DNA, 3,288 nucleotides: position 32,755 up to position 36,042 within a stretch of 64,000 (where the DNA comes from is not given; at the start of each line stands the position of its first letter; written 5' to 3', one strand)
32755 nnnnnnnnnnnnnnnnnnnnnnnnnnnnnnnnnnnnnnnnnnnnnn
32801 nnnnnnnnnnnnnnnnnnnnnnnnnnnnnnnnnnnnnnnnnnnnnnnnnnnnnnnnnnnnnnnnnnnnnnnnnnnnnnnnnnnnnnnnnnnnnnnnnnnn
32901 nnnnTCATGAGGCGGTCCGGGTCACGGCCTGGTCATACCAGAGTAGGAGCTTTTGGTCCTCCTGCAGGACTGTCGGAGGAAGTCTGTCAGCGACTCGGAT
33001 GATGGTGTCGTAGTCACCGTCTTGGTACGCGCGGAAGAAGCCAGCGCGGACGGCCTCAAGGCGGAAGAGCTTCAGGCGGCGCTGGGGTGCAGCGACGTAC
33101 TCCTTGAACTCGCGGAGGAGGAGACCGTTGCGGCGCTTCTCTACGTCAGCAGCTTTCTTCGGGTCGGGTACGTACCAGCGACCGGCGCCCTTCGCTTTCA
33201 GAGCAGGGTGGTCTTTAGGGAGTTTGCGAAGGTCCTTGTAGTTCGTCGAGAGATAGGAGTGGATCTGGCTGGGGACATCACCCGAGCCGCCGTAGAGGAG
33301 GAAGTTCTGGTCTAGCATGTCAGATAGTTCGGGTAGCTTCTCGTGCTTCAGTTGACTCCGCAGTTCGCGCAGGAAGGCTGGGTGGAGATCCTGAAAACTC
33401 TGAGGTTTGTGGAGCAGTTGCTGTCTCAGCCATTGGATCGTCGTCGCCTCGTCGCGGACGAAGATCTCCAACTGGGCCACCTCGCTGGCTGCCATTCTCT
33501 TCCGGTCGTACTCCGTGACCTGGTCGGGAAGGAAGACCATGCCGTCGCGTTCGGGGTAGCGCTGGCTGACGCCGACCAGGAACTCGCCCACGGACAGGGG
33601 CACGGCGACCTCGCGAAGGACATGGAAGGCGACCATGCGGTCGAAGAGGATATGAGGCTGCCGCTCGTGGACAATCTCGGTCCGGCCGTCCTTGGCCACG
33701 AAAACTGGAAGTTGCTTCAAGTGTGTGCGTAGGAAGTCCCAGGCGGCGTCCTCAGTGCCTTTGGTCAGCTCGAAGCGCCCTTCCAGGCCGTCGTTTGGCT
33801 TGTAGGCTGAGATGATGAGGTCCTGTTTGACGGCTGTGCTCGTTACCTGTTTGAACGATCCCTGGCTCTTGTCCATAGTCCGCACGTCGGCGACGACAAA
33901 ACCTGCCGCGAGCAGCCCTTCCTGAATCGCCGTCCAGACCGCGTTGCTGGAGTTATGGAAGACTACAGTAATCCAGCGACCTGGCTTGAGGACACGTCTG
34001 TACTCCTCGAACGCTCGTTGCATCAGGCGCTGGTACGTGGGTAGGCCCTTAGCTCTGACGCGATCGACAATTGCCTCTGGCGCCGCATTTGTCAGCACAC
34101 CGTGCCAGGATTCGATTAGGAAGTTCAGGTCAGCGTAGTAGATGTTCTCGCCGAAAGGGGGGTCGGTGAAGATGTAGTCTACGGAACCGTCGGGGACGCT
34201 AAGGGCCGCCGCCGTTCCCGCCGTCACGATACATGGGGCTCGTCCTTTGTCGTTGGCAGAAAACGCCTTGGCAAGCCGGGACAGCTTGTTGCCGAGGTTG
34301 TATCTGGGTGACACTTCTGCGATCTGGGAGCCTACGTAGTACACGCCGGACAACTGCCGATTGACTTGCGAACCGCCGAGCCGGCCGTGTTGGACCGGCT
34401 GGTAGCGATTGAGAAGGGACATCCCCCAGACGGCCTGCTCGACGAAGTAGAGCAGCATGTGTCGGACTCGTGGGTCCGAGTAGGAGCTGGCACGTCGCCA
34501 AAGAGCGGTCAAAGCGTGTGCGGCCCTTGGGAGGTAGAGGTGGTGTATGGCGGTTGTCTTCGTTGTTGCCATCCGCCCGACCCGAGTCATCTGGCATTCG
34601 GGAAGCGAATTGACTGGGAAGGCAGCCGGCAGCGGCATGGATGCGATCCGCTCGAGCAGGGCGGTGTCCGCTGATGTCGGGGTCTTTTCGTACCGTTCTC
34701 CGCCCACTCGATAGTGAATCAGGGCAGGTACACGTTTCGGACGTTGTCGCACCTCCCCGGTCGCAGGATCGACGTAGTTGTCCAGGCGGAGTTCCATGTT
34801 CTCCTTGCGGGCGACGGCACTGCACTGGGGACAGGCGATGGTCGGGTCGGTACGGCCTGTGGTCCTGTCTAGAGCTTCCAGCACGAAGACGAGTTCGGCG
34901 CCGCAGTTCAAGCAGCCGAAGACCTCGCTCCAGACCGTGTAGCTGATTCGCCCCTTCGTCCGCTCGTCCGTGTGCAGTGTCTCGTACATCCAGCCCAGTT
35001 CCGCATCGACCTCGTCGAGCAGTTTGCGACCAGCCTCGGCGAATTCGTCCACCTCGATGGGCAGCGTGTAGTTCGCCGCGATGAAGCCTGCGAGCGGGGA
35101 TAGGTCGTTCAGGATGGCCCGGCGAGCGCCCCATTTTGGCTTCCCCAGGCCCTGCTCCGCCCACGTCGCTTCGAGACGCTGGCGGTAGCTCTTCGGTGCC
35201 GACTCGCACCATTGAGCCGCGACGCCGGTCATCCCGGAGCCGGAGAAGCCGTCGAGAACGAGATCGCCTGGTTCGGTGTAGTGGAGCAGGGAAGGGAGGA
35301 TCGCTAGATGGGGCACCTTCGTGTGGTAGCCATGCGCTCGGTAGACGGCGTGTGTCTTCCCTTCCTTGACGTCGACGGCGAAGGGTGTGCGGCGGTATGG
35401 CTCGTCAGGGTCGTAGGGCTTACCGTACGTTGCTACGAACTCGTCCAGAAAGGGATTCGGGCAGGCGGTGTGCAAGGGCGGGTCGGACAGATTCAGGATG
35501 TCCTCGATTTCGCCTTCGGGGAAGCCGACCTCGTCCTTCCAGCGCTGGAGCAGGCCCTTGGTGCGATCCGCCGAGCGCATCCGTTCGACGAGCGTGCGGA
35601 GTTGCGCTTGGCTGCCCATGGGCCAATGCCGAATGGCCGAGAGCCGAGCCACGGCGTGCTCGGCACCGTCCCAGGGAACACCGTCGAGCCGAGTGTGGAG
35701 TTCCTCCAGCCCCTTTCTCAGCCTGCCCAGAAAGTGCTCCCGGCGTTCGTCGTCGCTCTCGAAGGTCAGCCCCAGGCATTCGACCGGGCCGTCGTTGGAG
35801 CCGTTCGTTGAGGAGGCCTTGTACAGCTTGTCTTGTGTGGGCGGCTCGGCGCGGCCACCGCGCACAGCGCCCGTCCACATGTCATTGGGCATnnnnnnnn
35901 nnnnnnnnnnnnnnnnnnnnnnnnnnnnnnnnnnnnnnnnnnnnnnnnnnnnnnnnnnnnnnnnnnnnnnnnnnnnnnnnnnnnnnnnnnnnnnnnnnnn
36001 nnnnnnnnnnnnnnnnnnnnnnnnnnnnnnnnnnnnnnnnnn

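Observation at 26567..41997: BREX type 3 operon with a complete SIR2-HerA module embedded in the helicase (BrxHII) slot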

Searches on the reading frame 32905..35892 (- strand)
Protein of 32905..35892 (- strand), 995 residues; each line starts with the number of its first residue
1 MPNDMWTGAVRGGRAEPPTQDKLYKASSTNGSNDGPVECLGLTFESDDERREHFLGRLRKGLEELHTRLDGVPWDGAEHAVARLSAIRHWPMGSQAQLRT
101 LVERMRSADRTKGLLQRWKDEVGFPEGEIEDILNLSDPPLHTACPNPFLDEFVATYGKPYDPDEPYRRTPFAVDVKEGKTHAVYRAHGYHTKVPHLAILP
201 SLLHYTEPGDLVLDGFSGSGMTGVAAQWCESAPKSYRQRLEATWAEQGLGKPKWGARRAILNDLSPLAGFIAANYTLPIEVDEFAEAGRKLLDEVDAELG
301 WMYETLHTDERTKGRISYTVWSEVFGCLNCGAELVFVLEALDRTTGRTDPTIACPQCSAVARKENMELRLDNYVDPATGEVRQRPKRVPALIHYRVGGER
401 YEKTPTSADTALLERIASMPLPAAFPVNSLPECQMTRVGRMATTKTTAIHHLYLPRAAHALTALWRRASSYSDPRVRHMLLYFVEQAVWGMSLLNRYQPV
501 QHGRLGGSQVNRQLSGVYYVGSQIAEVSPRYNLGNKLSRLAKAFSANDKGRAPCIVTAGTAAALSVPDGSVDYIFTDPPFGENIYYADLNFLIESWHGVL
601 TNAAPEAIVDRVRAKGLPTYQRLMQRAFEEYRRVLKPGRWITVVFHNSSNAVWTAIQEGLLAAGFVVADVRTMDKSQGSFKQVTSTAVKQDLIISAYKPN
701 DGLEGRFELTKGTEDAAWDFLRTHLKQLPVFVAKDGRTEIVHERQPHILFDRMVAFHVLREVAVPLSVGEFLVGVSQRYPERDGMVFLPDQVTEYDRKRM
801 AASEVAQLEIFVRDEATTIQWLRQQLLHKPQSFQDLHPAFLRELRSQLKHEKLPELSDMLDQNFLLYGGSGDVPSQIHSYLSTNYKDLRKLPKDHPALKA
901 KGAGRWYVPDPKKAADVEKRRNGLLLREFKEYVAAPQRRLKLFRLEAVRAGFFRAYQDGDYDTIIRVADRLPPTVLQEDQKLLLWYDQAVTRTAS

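Call 3: search_protein_families(library=pfam, proteins=[window:32905-35892:-], max_evalue=0.01)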
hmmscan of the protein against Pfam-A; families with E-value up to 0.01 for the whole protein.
window:32905-35892:- (995 aa): 1 family
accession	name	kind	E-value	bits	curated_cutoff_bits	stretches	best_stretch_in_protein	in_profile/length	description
PF01555.25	N6_N4_Mtase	-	2.6e-13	50.9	26.7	2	182-227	159-200/221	DNA methylase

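Call 4: search_protein_families(library=padloc, proteins=[window:32905-35892:-], max_evalue=0.001)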
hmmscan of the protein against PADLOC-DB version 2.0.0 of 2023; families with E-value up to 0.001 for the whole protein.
window:32905-35892:- (995 aa): 18 families
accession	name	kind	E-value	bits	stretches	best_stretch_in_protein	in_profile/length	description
PDLC02541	PglX|PglXI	-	0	1265.8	1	20-993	3-916/919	PglXI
PDLC03346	MTase_II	-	0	1026.1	2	311-993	356-1064/1068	Type II methyltransferase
PDLC03312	MTase_II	-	7.1e-72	240.6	3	425-691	988-1254/1344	Type II methyltransferase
PDLC03233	MTase_II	-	3.4e-11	40.4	1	531-674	453-618/731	Type II methyltransferase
PDLC03319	MTase_II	-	1.1e-10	39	1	547-700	270-423/503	Type II methyltransferase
PDLC03325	MTase_II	-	7.8e-10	36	1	554-642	276-359/426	Type II methyltransferase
PDLC03371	MTase_II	-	2.1e-08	32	1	186-227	187-229/260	Type II methyltransferase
PDLC03738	oMTase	-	3.8e-07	27.1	0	193-227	208-242/376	orphan methyltransferase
PDLC03216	MTase_II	-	2.5e-06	24.7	0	191-227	196-232/364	Type II methyltransferase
PDLC03380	MTase_II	-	4.2e-06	24.2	0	562-647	254-341/393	Type II methyltransferase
PDLC03228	MTase_II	-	5e-06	24.5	1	190-227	145-182/227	Type II methyltransferase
PDLC03353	MTase_II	-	1.2e-05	23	0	565-646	22-81/260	Type II methyltransferase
PDLC03300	MTase_II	-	1.7e-05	22.1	0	187-227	213-253/302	Type II methyltransferase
PDLC03299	MTase_II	-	3.9e-05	21.3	0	202-227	209-234/296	Type II methyltransferase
PDLC03265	MTase_II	-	0.00022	18.8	0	206-246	284-322/333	Type II methyltransferase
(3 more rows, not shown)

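Call 30: find_related_loci(query=A2, collection=metagenome_contigs, flank=10000)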
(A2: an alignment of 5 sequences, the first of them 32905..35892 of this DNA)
Query A2 (995 aa) in metagenome_contigs; peptide patterns used: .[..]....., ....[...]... (x = any residue, [..] = any of these).
600 stretches matched a pattern (row limit reached: there are more); 476 encode a relative of the query (tblastn E <= 1e-3); the best 80 are kept; 80 distinct loci.
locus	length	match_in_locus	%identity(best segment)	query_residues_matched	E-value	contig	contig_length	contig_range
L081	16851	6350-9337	76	1-995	0e+0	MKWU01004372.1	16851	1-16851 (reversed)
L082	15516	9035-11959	69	20-995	0e+0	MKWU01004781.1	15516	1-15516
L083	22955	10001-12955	59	20-992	0e+0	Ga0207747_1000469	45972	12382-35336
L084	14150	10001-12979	58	36-995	0e+0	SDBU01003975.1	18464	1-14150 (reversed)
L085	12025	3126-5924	57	29-994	0e+0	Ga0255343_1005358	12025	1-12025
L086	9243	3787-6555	57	28-994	0e+0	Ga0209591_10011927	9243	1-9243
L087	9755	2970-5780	57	26-993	0e+0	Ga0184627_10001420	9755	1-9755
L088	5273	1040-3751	57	35-994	0e+0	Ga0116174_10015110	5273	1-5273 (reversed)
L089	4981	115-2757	61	109-994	0e+0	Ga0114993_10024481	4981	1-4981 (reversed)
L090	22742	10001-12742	56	25-994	0e+0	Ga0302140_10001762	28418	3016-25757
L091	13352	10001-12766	56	18-994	0e+0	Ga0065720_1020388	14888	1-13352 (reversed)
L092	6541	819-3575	58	35-994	0e+0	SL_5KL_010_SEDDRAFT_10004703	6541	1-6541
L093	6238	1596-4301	56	37-993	0e+0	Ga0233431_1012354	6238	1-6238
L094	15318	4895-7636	57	32-993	0e+0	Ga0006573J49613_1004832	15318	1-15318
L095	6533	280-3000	56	32-994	0e+0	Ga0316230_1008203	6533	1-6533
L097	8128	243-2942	56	37-994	0e+0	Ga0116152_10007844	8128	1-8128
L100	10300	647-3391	56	33-994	0e+0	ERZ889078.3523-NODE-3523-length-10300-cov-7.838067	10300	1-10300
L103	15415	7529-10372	54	31-992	0e+0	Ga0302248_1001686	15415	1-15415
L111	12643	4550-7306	55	17-992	0e+0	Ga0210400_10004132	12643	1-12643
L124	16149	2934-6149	57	35-994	0e+0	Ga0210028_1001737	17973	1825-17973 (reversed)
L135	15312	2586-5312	53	34-992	0e+0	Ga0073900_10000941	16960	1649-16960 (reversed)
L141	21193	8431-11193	53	17-993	0e+0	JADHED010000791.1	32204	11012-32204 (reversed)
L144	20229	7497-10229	55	35-992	0e+0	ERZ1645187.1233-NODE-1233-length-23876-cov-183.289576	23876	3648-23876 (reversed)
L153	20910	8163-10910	52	35-992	0e+0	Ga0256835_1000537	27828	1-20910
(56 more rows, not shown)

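Call 37: search_protein_families(library=pfam, proteins=[L081:9480-12182:+, L081:12186-13442:+, L087:5753-7036:+, L087:6990-8117:+, L103:10437-11726:+, L103:11716-12387:+, L135:5331-7253:+, L135:7246-8295:+, L144:10579-15414:+, L086:6617-7051:+], max_evalue=0.001)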
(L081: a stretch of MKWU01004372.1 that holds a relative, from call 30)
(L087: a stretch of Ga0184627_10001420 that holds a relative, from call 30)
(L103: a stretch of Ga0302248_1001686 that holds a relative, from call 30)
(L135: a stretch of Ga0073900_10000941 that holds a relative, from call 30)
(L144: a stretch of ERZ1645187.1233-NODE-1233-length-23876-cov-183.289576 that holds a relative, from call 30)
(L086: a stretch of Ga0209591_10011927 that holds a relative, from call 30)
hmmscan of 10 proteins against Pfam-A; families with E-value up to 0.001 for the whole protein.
L081:9480-12182:+ (900 aa): 4 families
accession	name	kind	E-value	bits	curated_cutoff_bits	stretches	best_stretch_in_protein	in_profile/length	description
PF13304.12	AAA_21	-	2.4e-10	41.4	27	1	773-838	234-302/304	AAA domain, putative AbiEii toxin, Type IV TA system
PF13476.12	AAA_23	-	6.1e-08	34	27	1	292-517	11-171/201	AAA domain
PF02463.25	SMC_N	-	3e-07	30.5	40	1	296-838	20-201/220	RecF/RecN/SMC N terminal domain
PF02811.25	PHP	-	4.5e-05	24.3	26.4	1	49-109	18-82/164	PHP domain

L081:12186-13442:+ (418 aa): 2 families
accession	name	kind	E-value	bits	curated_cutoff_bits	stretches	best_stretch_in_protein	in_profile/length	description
PF13749.12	HATPase_c_4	-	4.4e-20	71.9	26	1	317-405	1-89/89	Putative ATP-dependent DNA helicase recG C-terminal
PF04326.19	SLFN_AlbA_2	-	1.7e-14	54.8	25.3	1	14-131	1-117/118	Schlafen, AlbA_2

L087:5753-7036:+ (427 aa): 1 family
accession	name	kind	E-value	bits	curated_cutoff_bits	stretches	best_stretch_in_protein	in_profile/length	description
PF03235.19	GmrSD_N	-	2e-23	84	33.2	1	93-232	6-196/199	GmrSD restriction endonuclease, N-terminal domain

L087:6990-8117:+ (375 aa): 7 families
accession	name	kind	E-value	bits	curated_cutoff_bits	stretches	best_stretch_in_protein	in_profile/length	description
PF13175.12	AAA_15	-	1.1e-20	75.1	32.1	2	6-52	1-50/374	AAA ATPase domain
PF13304.12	AAA_21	-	5.3e-20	73.1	27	2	242-309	236-304/304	AAA domain, putative AbiEii toxin, Type IV TA system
PF12476.13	DUF3696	-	2e-18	66.8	22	1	320-372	1-52/52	Protein of unknown function (DUF3696)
PF13476.12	AAA_23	-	1.2e-08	36.3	27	1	10-49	2-42/201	AAA domain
PF02463.25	SMC_N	-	1.2e-06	28.6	40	1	6-47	1-45/220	RecF/RecN/SMC N terminal domain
PF13555.12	AAA_29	-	0.00016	21.8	27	1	8-48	2-44/61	P-loop containing region of AAA domain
PF11398.14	DUF2813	-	0.00038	20.4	21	0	263-311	283-328/372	Protein of unknown function (DUF2813)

L103:10437-11726:+ (429 aa): 5 families
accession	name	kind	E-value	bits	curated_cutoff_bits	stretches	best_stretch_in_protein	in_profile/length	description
PF13304.12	AAA_21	-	2.1e-46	159.9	27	1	35-378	1-304/304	AAA domain, putative AbiEii toxin, Type IV TA system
PF13175.12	AAA_15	-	9.9e-16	58.7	32.1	2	4-57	3-47/374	AAA ATPase domain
PF13476.12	AAA_23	-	4.4e-07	31.2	27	1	7-133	2-104/201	AAA domain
PF02463.25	SMC_N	-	5.2e-07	29.8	40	1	28-377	18-202/220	RecF/RecN/SMC N terminal domain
PF13555.12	AAA_29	-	0.00046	20.3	27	1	35-54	24-43/61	P-loop containing region of AAA domain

L103:11716-12387:+ (223 aa): 1 family
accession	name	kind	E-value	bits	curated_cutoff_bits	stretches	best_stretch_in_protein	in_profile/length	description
PF14103.11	DUF4276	-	0.00013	22.7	30.2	1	12-214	1-189/192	Domain of unknown function (DUF4276)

L135:5331-7253:+ (640 aa): 5 families
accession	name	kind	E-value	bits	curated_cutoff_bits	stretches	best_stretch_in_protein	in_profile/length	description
PF13175.12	AAA_15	-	4.3e-24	86.3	32.1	2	475-560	291-374/374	AAA ATPase domain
PF13304.12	AAA_21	-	5.7e-19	69.7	27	2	456-561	170-304/304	AAA domain, putative AbiEii toxin, Type IV TA system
PF12476.13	DUF3696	-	7.2e-12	45.8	22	1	578-622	4-51/52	Protein of unknown function (DUF3696)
PF13476.12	AAA_23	-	4.2e-05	24.7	27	1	8-55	5-52/201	AAA domain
PF13555.12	AAA_29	-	0.00056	20.1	27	0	3-48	7-50/61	P-loop containing region of AAA domain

L135:7246-8295:+ (349 aa): 0 families

L144:10579-15414:+ (1611 aa): 4 families
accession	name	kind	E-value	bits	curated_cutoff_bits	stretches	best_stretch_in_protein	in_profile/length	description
PF04851.21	ResIII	-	6.1e-20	72.2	22.5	1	1199-1381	3-164/164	Type III restriction enzyme, res subunit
PF00271.37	Helicase_C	-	2e-15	57.4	23.5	1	1468-1573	3-108/110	Helicase conserved C-terminal domain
PF00270.35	DEAD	-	1.1e-13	51.8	26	1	1217-1380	10-161/167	DEAD/DEAH box helicase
PF25199.1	nSTAND_NTPase5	-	0.0005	20.4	34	0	1211-1274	28-91/145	Novel STAND NTPase 5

L086:6617-7051:+ (144 aa): 0 families

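Call 38: search_protein_families(library=padloc, proteins=[L081:9480-12182:+, L081:12186-13442:+, L087:5753-7036:+, L087:6990-8117:+, L103:10437-11726:+, L103:11716-12387:+, L135:5331-7253:+, L135:7246-8295:+, L144:10579-15414:+, L086:6617-7051:+], max_evalue=0.00001)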
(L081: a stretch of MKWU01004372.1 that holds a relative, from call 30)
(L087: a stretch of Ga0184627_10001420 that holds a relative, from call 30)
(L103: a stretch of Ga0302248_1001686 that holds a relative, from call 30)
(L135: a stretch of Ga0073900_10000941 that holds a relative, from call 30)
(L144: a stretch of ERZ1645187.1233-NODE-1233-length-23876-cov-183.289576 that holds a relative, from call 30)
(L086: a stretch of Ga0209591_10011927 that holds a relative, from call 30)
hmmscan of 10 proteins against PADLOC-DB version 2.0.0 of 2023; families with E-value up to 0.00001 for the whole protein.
L081:9480-12182:+ (900 aa): 7 families
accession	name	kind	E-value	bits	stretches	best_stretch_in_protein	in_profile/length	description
PDLC02208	Ppl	-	2.7e-41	139.6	2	775-894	775-888/894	-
PDLC04135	mad3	-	1.5e-14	52.4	1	293-837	15-325/374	mads_3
PDLC03859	LmuB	-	1.3e-09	35.9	0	418-837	252-587/611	-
PDLC02980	AriA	-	1.9e-09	35.9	0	775-838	236-302/304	-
PDLC04680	PDC-M49A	-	1.1e-08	32.1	0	57-109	32-82/674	-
PDLC04678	PDC-M49A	-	1.4e-06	24.9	0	778-841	550-615/681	-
PDLC04164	AriA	-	2.3e-06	25.4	0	774-840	169-237/253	-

L081:12186-13442:+ (418 aa): 3 families
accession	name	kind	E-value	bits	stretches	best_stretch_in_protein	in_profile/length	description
PDLC02402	Aga_SIR2-PNTD1-PNTD2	-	8.3e-15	51.9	1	148-345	311-491/876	Class I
PDLC02394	pAgo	-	9.6e-14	48.1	1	38-343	67-363/1121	-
PDLC02418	Aga_SIR2-Kinase-PNTD1-PNTD2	-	1.1e-09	35.1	1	133-343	155-367/756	Class I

L087:5753-7036:+ (427 aa): 4 families
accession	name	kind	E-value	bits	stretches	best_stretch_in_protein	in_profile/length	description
PDLC03877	NsnA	-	2.9e-149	495.5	1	45-418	21-384/385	-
PDLC04027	PD-T4-2_A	-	9e-38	128.2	1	95-410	47-358/363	-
PDLC03418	REase_II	-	1.7e-13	48.5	1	99-237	31-161/372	Type II restriction enzyme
PDLC04150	HEC-05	-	9.4e-06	22.7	0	134-229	169-255/583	-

L087:6990-8117:+ (375 aa): 84 families (the best 25 are shown)
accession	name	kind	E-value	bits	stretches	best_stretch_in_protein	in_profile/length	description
PDLC03878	NsnB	-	5.9e-121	402.4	1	6-373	1-343/345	-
PDLC04148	HEC-03B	-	6.2e-34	115.8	2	223-363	298-435/458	-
PDLC04707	PDC-M55A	-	1.8e-28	97.7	1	134-364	188-401/421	-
PDLC02979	AriA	-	1.2e-23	82.6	2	242-307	298-372/373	-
PDLC04178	HEC-01A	-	2e-22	77.8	2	5-131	7-124/399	-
PDLC02980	AriA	-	2.9e-19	68.2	1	247-309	241-304/304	-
PDLC04176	HEC-01A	-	1.9e-17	61.7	1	232-309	244-322/371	-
PDLC00278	PtuA1|PtuA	-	1.8e-15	55.2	1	6-94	2-93/436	AAA ATPase domain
PDLC04393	PDC-M07A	-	2.4e-15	54.5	1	6-121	1-117/435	-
PDLC04177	HEC-01A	-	3.5e-15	53.9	1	254-309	287-341/393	-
PDLC04175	HEC-01A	-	4e-15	53.7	2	7-93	6-85/363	-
PDLC04135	mad3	-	6.2e-15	53.6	1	7-52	2-50/374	mads_3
PDLC00096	GajA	-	7.2e-15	52.7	1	254-311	277-340/630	AAA ATPase domain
PDLC00067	GajA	-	1.4e-13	48.2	2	6-55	4-53/604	AAA ATPase domain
PDLC00091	GajA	-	1.5e-13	48.4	1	262-306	295-340/627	AAA ATPase domain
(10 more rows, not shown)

L103:10437-11726:+ (429 aa): 56 families (the best 25 are shown)
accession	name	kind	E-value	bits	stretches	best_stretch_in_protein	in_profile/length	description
PDLC04182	HEC-01A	-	9.2e-199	658.5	1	1-428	1-402/406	-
PDLC04144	HEC-01B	-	1.5e-100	335.1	1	3-426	2-389/395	-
PDLC02980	AriA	-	8.6e-43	145.4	1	35-378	1-304/304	-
PDLC04183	HEC-01A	-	1.8e-42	143.9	1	6-426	7-398/402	-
PDLC04178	HEC-01A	-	2.3e-39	133.6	1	31-403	26-358/399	-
PDLC04176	HEC-01A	-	3.7e-38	129.8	1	4-427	3-366/371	-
PDLC04175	HEC-01A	-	1.6e-34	117.5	2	240-428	177-360/363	-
PDLC04177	HEC-01A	-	1.9e-34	117.4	1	30-422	23-384/393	-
PDLC04184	HEC-01A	-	6e-33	112.5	1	32-384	20-398/464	-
PDLC04180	HEC-01A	-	8.9e-32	108.7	1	31-417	20-362/382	-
PDLC04181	HEC-01A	-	4.1e-29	99.5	2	233-389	221-356/434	-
PDLC04179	HEC-01A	-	1.1e-27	95.2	2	232-422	262-447/459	-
PDLC02335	AbiLi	-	6.3e-26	89.2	1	7-404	53-265/326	AbiLi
PDLC04135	mad3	-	5.3e-24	83.5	1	4-411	2-360/374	mads_3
PDLC04391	PDC-M07A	-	1.5e-20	71.6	1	31-408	19-384/412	-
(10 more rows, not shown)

L103:11716-12387:+ (223 aa): 6 families
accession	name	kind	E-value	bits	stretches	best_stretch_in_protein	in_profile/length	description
PDLC04205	HEC-01B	-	2.4e-96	319.5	1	6-218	1-211/213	-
PDLC04206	HEC-01B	-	1.3e-57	193.1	1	6-217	1-213/219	-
PDLC04202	HEC-01B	-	2.4e-35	120.5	1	6-219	1-200/204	-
PDLC04204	HEC-01B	-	1.2e-28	98.2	1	6-169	1-165/174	-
PDLC04203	HEC-01B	-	1.5e-21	75.3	1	6-175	1-166/176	-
PDLC04143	HEC-01A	-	4.2e-10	37.6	1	73-213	47-177/190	-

L135:5331-7253:+ (640 aa): 49 families (the best 25 are shown)
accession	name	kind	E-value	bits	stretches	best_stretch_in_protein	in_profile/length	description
PDLC03878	NsnB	-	2.7e-74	249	2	345-625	107-344/345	-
PDLC04148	HEC-03B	-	3.6e-51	172.6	2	384-636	215-456/458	-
PDLC04707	PDC-M55A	-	9.4e-42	141.4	1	383-631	186-417/421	-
PDLC02979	AriA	-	2.6e-27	94.6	2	475-560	290-373/373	-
PDLC02980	AriA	-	2.1e-19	68.7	1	474-561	188-304/304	-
PDLC04175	HEC-01A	-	4.2e-15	53.7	1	2-66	6-68/363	-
PDLC04178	HEC-01A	-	2e-13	48.2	1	2-53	9-59/399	-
PDLC04176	HEC-01A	-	6.7e-13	46.7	1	2-53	3-54/371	-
PDLC04135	mad3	-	1.1e-12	46.2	1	2-55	2-55/374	mads_3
PDLC02335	AbiLi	-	1.6e-12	45.1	1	1-51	49-105/326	AbiLi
PDLC04177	HEC-01A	-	4e-12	43.9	1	504-564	285-344/393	-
PDLC04182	HEC-01A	-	6.2e-12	43.2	0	2-91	4-94/406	-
PDLC04179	HEC-01A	-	2.5e-11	41.4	1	1-49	1-48/459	-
PDLC02358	Old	-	3.7e-11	40.5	0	2-48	4-49/578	Old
PDLC02981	AriAB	-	1.5e-10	38.4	0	514-561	329-378/694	-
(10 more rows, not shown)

L135:7246-8295:+ (349 aa): 0 families

L144:10579-15414:+ (1611 aa): 15 families
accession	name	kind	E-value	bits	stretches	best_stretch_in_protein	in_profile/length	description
PDLC03964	TmtA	-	3.9e-46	155.8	1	22-385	6-358/1538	-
PDLC03971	TmtA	-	7.8e-30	101.2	1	27-394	15-421/1782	-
PDLC03972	TmtA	-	1.1e-24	84.6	1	65-430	43-394/1302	-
PDLC03968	TmtA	-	4e-24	82.4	1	97-397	95-381/1486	-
PDLC03965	TmtA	-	5.2e-22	75.7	1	65-441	32-408/1370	-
PDLC03966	TmtA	-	1.5e-21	74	2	28-198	6-148/1655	-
PDLC03969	TmtA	-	1.7e-17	60.3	1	132-389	100-351/1563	-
PDLC03659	mREase_IV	-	7.2e-17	58.5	1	1219-1595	237-569/945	Type IV methyl-directed restriction enzyme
PDLC02707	PbeA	-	4e-15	53.5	1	1221-1573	268-616/672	PbeA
PDLC03970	TmtA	-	6e-12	42.3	1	96-153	79-137/1552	-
PDLC03047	REase_I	-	1.2e-09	34.5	0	1201-1357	345-482/1107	Type I restriction enzyme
PDLC02704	PbeA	-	2.7e-09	34.1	1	1223-1573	272-630/682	PbeA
PDLC03658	mREase_IV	-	4.9e-08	29.2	1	1478-1594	449-560/953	Type IV methyl-directed restriction enzyme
PDLC02870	DpdF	-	1.1e-06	25.5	0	1471-1573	218-319/534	DpdF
PDLC03928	PsyrT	-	1.6e-06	24.7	1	1466-1573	228-334/689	-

L086:6617-7051:+ (144 aa): 0 families
